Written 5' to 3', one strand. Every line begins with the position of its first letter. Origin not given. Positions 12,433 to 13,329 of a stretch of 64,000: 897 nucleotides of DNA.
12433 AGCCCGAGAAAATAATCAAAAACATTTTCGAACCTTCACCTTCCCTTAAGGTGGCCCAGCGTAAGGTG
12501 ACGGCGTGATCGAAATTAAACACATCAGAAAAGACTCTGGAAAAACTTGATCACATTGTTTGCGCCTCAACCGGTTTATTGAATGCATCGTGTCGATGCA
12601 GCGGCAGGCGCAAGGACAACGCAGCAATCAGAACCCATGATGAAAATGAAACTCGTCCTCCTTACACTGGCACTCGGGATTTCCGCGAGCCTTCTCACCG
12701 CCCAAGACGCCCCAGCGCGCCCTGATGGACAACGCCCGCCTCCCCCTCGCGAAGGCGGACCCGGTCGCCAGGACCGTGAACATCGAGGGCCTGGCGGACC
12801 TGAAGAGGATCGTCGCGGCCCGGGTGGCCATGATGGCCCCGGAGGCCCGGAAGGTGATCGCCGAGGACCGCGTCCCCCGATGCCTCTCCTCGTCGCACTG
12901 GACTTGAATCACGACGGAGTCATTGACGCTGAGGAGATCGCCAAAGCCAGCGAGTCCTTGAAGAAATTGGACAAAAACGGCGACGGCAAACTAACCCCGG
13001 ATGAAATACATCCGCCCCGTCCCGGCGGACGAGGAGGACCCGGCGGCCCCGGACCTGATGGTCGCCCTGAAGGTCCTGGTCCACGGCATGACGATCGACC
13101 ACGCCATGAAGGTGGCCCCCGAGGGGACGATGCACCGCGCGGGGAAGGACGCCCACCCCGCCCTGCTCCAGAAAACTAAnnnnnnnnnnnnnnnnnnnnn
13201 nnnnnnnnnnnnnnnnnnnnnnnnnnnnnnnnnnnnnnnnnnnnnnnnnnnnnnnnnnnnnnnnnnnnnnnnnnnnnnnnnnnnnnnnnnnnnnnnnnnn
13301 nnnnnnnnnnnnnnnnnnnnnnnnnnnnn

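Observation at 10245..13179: Two-component system paired with a divergently transcribed secreted EF-hand protein. Both share a Pro/Gly/Arg-rich low-complexity sequence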

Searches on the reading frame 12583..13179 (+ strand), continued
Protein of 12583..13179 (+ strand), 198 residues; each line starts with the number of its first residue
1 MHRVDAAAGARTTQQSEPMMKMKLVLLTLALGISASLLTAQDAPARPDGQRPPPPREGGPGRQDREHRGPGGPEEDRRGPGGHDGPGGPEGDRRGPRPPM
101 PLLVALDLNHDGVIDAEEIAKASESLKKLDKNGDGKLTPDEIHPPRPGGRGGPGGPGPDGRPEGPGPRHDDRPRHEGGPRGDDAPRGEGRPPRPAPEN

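Call 82: search_protein_families(library=pfam, proteins=[L006:3504-5030:-, L120:3661-5169:-, L158:1550-3340:-], max_evalue=0.01)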
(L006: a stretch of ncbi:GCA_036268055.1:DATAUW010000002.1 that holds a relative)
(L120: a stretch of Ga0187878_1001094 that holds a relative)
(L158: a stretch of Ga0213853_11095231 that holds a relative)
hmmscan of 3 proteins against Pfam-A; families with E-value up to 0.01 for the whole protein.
L006:3504-5030:- (508 aa): 4 families
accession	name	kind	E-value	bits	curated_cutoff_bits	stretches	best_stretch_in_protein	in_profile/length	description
PF02518.31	HATPase_c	-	4.9e-25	88.6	26.4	1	396-502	1-105/111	Histidine kinase-, DNA gyrase B-, and HSP90-like ATPase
PF00672.30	HAMP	-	7.1e-14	52.3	25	1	234-284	2-52/53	HAMP domain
PF00512.31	HisKA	-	1.7e-12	47.6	26.9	1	291-350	3-63/66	His Kinase A (phospho-acceptor) domain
PF13581.12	HATPase_c_2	-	1.7e-06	28.5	27.4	1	406-484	37-112/127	Histidine kinase-like ATPase domain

L120:3661-5169:- (503 aa): 3 families
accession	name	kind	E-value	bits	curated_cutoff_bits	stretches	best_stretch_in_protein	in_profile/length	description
PF02518.31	HATPase_c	-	1.7e-21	77.1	26.4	1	384-494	2-110/111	Histidine kinase-, DNA gyrase B-, and HSP90-like ATPase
PF00512.31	HisKA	-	1.7e-12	47.6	26.9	1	277-340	4-66/66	His Kinase A (phospho-acceptor) domain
PF00672.30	HAMP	-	9.4e-05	23.1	25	1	218-269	2-52/53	HAMP domain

L158:1550-3340:- (597 aa): 4 families
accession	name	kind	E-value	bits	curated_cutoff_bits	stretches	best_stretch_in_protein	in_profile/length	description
PF02518.31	HATPase_c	-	1.3e-26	93.7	26.4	1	484-593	2-109/111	Histidine kinase-, DNA gyrase B-, and HSP90-like ATPase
PF00672.30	HAMP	-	6.8e-15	55.6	25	1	323-372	2-51/53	HAMP domain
PF00512.31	HisKA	-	1.4e-09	38.3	26.9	1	380-439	3-63/66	His Kinase A (phospho-acceptor) domain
PF13581.12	HATPase_c_2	-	3.2e-08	34.1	27.4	1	491-590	35-126/127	Histidine kinase-like ATPase domain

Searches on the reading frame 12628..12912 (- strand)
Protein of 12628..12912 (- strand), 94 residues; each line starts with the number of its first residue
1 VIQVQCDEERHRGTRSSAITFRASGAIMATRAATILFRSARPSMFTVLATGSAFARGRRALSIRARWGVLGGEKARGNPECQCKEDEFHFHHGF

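Call 58: search_protein_families(library=pfam, proteins=[window:12628-12912:-], max_evalue=0.1)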
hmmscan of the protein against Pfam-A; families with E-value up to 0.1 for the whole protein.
window:12628-12912:- (94 aa): 0 families
